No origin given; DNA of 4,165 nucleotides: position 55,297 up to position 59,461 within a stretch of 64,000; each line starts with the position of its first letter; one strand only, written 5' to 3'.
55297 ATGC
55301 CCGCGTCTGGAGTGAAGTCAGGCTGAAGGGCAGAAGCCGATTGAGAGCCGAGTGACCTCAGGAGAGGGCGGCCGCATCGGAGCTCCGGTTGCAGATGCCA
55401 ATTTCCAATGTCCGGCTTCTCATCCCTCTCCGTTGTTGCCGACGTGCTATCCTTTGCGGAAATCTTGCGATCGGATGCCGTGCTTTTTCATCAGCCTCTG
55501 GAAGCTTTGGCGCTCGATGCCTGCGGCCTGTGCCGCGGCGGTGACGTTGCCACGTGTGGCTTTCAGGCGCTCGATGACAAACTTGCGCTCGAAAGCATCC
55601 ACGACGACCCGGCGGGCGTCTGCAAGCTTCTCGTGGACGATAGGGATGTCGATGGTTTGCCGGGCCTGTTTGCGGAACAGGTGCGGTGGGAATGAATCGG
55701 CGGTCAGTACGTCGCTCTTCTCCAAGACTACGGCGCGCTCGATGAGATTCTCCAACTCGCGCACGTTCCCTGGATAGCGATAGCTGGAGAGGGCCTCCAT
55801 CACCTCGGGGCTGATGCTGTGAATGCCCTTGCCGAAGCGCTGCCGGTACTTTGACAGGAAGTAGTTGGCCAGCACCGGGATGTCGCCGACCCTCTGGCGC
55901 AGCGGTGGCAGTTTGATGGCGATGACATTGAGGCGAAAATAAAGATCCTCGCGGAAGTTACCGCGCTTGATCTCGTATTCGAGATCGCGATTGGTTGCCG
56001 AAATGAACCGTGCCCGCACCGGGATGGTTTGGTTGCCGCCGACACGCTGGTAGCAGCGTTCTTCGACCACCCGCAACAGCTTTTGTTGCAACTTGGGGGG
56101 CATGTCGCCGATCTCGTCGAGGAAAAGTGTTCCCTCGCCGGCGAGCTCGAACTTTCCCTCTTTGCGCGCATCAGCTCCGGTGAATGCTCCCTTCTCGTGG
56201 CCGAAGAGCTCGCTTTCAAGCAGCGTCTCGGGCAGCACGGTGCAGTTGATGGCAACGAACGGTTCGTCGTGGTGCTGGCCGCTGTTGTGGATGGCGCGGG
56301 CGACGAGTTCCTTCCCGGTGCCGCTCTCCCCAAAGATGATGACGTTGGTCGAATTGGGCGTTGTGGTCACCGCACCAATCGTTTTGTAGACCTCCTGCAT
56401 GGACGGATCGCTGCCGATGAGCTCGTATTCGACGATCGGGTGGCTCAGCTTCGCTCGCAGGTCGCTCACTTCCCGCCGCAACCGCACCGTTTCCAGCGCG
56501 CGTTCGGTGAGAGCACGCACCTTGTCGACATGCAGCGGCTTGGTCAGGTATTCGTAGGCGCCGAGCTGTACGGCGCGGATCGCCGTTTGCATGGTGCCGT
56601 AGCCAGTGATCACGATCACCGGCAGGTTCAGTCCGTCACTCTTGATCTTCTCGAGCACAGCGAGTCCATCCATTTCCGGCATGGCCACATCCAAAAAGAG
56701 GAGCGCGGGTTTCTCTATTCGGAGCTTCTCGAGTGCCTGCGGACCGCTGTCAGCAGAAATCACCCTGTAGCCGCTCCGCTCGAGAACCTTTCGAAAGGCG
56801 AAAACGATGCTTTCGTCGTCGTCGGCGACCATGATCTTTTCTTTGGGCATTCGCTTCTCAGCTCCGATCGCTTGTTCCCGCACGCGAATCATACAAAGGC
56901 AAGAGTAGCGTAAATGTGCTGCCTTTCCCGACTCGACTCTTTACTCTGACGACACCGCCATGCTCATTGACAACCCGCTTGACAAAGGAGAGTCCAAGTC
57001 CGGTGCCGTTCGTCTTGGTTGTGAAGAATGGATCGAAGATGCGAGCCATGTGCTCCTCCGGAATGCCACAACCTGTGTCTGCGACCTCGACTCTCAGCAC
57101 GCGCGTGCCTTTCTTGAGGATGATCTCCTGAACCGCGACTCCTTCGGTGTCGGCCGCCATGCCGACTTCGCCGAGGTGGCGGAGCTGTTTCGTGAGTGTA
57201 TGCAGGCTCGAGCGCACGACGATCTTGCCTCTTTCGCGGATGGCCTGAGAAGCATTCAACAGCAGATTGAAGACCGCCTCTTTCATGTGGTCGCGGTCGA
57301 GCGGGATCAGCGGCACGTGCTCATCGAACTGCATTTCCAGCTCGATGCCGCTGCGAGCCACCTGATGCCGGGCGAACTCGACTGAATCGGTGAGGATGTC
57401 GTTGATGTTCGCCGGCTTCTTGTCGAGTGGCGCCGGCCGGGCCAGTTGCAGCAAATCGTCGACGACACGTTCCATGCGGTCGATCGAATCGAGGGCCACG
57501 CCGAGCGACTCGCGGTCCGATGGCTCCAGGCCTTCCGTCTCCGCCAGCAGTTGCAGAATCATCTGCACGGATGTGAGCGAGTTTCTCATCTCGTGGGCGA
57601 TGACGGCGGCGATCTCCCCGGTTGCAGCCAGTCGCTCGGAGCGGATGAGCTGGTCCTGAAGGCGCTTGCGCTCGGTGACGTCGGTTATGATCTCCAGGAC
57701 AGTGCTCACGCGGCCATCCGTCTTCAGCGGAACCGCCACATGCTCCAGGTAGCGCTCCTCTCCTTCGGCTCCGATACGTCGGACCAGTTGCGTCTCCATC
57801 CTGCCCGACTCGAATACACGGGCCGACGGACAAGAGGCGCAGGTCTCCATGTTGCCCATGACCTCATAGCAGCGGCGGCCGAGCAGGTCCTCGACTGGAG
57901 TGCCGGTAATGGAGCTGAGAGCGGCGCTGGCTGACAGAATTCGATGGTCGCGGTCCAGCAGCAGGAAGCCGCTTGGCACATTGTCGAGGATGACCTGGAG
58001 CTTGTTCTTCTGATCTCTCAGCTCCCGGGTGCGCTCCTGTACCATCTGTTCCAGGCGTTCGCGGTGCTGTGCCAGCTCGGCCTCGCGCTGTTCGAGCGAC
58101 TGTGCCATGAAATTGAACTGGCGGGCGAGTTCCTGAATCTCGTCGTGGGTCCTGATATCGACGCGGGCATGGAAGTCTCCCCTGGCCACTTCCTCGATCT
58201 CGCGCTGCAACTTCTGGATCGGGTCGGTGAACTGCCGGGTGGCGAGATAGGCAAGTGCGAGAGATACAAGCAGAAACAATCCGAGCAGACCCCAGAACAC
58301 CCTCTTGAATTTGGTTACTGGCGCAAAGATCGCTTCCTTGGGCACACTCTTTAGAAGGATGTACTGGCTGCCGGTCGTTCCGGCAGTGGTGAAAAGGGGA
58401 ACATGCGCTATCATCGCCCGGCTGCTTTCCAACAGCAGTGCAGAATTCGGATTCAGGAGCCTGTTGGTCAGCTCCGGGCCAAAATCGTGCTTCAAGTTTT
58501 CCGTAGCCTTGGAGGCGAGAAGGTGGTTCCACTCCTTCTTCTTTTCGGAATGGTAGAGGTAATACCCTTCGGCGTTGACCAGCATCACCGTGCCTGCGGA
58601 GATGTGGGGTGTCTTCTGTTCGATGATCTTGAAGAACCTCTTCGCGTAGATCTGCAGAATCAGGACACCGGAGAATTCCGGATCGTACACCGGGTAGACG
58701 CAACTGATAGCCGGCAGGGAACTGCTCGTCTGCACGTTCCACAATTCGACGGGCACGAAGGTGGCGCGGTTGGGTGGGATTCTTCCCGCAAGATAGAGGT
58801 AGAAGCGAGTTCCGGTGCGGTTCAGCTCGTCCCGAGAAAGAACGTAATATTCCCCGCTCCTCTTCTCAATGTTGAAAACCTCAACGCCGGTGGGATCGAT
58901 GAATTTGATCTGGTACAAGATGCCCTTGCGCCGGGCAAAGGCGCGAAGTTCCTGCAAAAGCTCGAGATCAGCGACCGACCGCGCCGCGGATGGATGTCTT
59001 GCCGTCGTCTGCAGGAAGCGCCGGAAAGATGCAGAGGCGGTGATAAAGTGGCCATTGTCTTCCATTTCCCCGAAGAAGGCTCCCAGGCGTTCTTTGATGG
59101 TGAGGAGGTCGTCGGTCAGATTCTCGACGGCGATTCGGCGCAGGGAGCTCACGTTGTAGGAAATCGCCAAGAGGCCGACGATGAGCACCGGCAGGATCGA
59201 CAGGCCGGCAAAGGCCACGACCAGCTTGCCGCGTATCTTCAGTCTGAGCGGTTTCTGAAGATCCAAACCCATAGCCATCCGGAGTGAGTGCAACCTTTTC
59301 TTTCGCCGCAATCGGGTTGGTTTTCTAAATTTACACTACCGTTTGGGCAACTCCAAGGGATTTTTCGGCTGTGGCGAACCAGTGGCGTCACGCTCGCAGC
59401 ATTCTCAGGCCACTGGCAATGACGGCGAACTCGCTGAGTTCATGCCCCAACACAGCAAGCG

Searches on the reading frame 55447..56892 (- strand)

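Call 3: search_protein_families(library=pfam, proteins=[window:55447-56892:-], max_evalue=0.01)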
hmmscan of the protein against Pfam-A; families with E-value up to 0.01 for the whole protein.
window:55447-56892:- (481 aa): 12 families
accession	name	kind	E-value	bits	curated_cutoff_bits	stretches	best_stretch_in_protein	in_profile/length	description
PF00158.32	Sigma54_activat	-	1.7e-68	230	20.2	1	158-326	1-167/168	Sigma-54 interaction domain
PF00072.30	Response_reg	-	9.6e-29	100.2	30.2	1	20-127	1-108/111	Response regulator receiver domain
PF25601.1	AAA_lid_14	-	1.8e-27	95.4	27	1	332-412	1-81/87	AAA+ ATPase lid domain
PF14532.12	Sigma54_activ_2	-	1.4e-21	77.6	25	1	160-331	2-138/138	Sigma-54 interaction domain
PF07728.20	AAA_5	-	6.3e-06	26.7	22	1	183-302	1-123/139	AAA domain (dynein-related subfamily)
PF02954.25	HTH_8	-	6.8e-05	22.9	22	1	433-470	4-41/42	Bacterial regulatory protein, Fis family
PF01078.27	Mg_chelatase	-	0.0001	22.2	20.3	0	239-301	93-157/207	Magnesium chelatase, subunit ChlI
PF07724.20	AAA_2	-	0.00036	21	27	1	182-305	4-128/166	AAA domain (Cdc48 subfamily)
PF00004.35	AAA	-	0.0019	19.1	21.2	1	184-317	1-127/131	ATPase family associated with various cellular activities (AAA)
PF05673.19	DUF815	-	0.0038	16.8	23.8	1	152-208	24-80/249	Protein of unknown function (DUF815)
PF13191.12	AAA_16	-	0.0079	17.1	32.6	0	158-277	2-121/167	AAA ATPase domain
PF13245.12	AAA_19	-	0.0095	16.6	25.1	0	174-280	4-118/134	AAA domain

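Call 52: search_protein_families(library=ncbifam, proteins=[window:55447-56892:-], max_evalue=0.001)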
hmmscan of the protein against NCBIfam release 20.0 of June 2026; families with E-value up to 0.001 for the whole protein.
window:55447-56892:- (481 aa): 117 families (the best 25 are shown)
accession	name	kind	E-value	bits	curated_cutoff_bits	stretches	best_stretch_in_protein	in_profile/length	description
NF008469.0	PRK11361.1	equivalog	1.1e-133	446.3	714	1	16-475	3-458/461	acetoacetate metabolism transcriptional regulator AtoC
TIGR01818.1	ntrC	equivalog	3.8e-133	444.7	558.6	1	20-469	1-461/463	nitrogen regulation protein NR(I)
TIGR02915.1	PEP_resp_reg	equivalog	4e-121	405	502.6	1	20-474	1-445/445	PEP-CTERM-box response regulator transcription factor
NF007689.0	PRK10365.1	equivalog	9.3e-120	400.4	760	1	19-464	7-435/441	sigma-54-dependent response regulator transcription factor ZraR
NF051870.1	NAssimRespRegNtrX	equivalog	5e-115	385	600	1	19-473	3-452/452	nitrogen assimilation response regulator NtrX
NF008176.1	PRK10923.1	equivalog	4.6e-110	368.4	620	1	15-413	1-393/469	nitrogen regulation protein NR(I)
NF011695.0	PRK15115.1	equivalog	9.5e-110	367.4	763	1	19-479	8-444/445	two-component system response regulator GlrR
NF041946.1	LuxO_transreg_Vib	equivalog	1.4e-107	360.4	800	1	24-425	3-406/463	quorum-sensing sigma-54 dependent transcriptional regulator LuxO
TIGR01817.1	nifA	equivalog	9.6e-102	341.4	528.85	1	132-402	174-439/534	nif-specific transcriptional activator NifA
NF041552.1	TF_PrdR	equivalog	1.9e-98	330.3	795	1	157-467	268-572/577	sigma-54 dependent transcriptional regulator PrdR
NF050807.1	TransRegFlbDCaul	equivalog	2.4e-98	329.9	750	1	32-463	16-430/454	sigma-54-dependent transcriptional regulator FlbD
NF003451.0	PRK05022.1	equivalog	1.8e-97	327.2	476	1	150-474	184-511/512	nitric oxide reductase transcriptional regulator NorR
NF049963.1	RespRegFlgRCampy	domain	3.5e-90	302.9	750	1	40-401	24-377/429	fla regulon two-component system response regulator FlgR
NF038308.1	RNA_repair_RtcR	equivalog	2e-89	300.8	650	1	104-465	126-505/530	RNA repair transcriptional activator RtcR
NF011958.0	PRK15429.1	equivalog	1.1e-87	295.3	830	1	157-476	380-689/692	formate hydrogenlyase transcriptional activator FlhA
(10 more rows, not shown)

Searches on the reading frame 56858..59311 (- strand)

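Call 3: search_protein_families(library=pfam, proteins=[window:56858-59311:-], max_evalue=0.01)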
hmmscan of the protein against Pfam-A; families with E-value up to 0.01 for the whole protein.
window:56858-59311:- (817 aa): 9 families
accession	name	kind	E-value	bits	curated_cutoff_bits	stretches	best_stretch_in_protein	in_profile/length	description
PF02518.31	HATPase_c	-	8e-23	81.4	26.4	1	672-806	2-109/111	Histidine kinase-, DNA gyrase B-, and HSP90-like ATPase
PF00512.31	HisKA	-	2.6e-14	53.4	26.9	1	565-625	3-62/66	His Kinase A (phospho-acceptor) domain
PF00672.30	HAMP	-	5.4e-14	52.7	25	1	357-408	2-53/53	HAMP domain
PF08448.16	PAS_4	-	9.3e-14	52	23.1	1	442-550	1-110/110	PAS fold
PF13426.13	PAS_9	-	1.1e-11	45.3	27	1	446-547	1-103/103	PAS domain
PF02743.24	dCache_1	-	1.6e-10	41.4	45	1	64-280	10-210/240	Cache domain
PF00989.32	PAS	-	6.2e-06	26.6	22.6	1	437-485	2-50/113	PAS fold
PF21623.3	HK_sensor_dom_bact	-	3.2e-05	23.7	27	1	130-277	65-214/253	Bacterial histidine kinase, sensor domain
PF13188.13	PAS_8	-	0.00021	21.5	21.8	1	436-485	1-47/65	PAS domain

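Call 52: search_protein_families(library=ncbifam, proteins=[window:56858-59311:-], max_evalue=0.001)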
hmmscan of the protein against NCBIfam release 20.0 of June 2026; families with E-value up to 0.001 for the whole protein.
window:56858-59311:- (817 aa): 86 families (the best 25 are shown)
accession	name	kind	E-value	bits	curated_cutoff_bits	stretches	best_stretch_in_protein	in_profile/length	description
NF008468.0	PRK11360.1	equivalog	1.4e-83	281.3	646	2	391-706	223-537/616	two-component system sensor histidine kinase AtoS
NF007688.0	PRK10364.1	equivalog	2.9e-58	197.7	479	2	547-704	223-380/460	two-component system sensor histidine kinase ZraS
NF046044.1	PnpS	equivalog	1.3e-53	182.5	400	2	412-805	31-390/390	two-component system histidine kinase PnpS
NF033092.0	HK_WalK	equivalog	1.2e-50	172.7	725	2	295-702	137-515/594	cell wall metabolism sensor histidine kinase WalK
NF010411.0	PRK13837.1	equivalog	1.4e-44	152.4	647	1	537-812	423-681/828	two-component system VirA-like sensor kinase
NF052574.1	HisKinEspCMyxo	equivalog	4.8e-44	150.7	1200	1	455-808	307-639/785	serine histidine kinase EspC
NF047497.1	HK_LIC_12097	equivalog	3e-41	141.4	500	2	430-699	5-289/367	LIC_12097 family sensor histidine kinase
NF046026.1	HisKinCckACaul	equivalog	2.9e-40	138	1000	1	431-810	177-536/678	cell cycle histidine kinase CckA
NF045911.1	TCSHisKinNblS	equivalog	3.4e-38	131.4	1000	1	346-805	191-619/621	two-component system sensor histidine kinase NblS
NF046020.1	HisKinCckABruc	equivalog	1.6e-36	125.5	1000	1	542-808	458-709/868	cell cycle histidine kinase CckA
NF010076.0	PRK13557.1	subfamily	1.7e-34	119.2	631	1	530-811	129-399/540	histidine kinase famiy protein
NF040691.1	MtrAB_MtrB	equivalog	5.5e-34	118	450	3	340-432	192-283/507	MtrAB system histidine kinase MtrB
TIGR02956.1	TMAO_torS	equivalog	9.2e-33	113.4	676.5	2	569-811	469-687/967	TMAO reductase system sensor histidine kinase/response regulator TorS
NF053867.1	SprKinKinDBac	equivalog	1.6e-32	112.6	775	2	729-807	420-498/500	sporulation kinase KinD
TIGR02966.1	phoR_proteo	equivalog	1.1e-31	110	334.2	2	732-802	255-331/333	phosphate regulon sensor histidine kinase PhoR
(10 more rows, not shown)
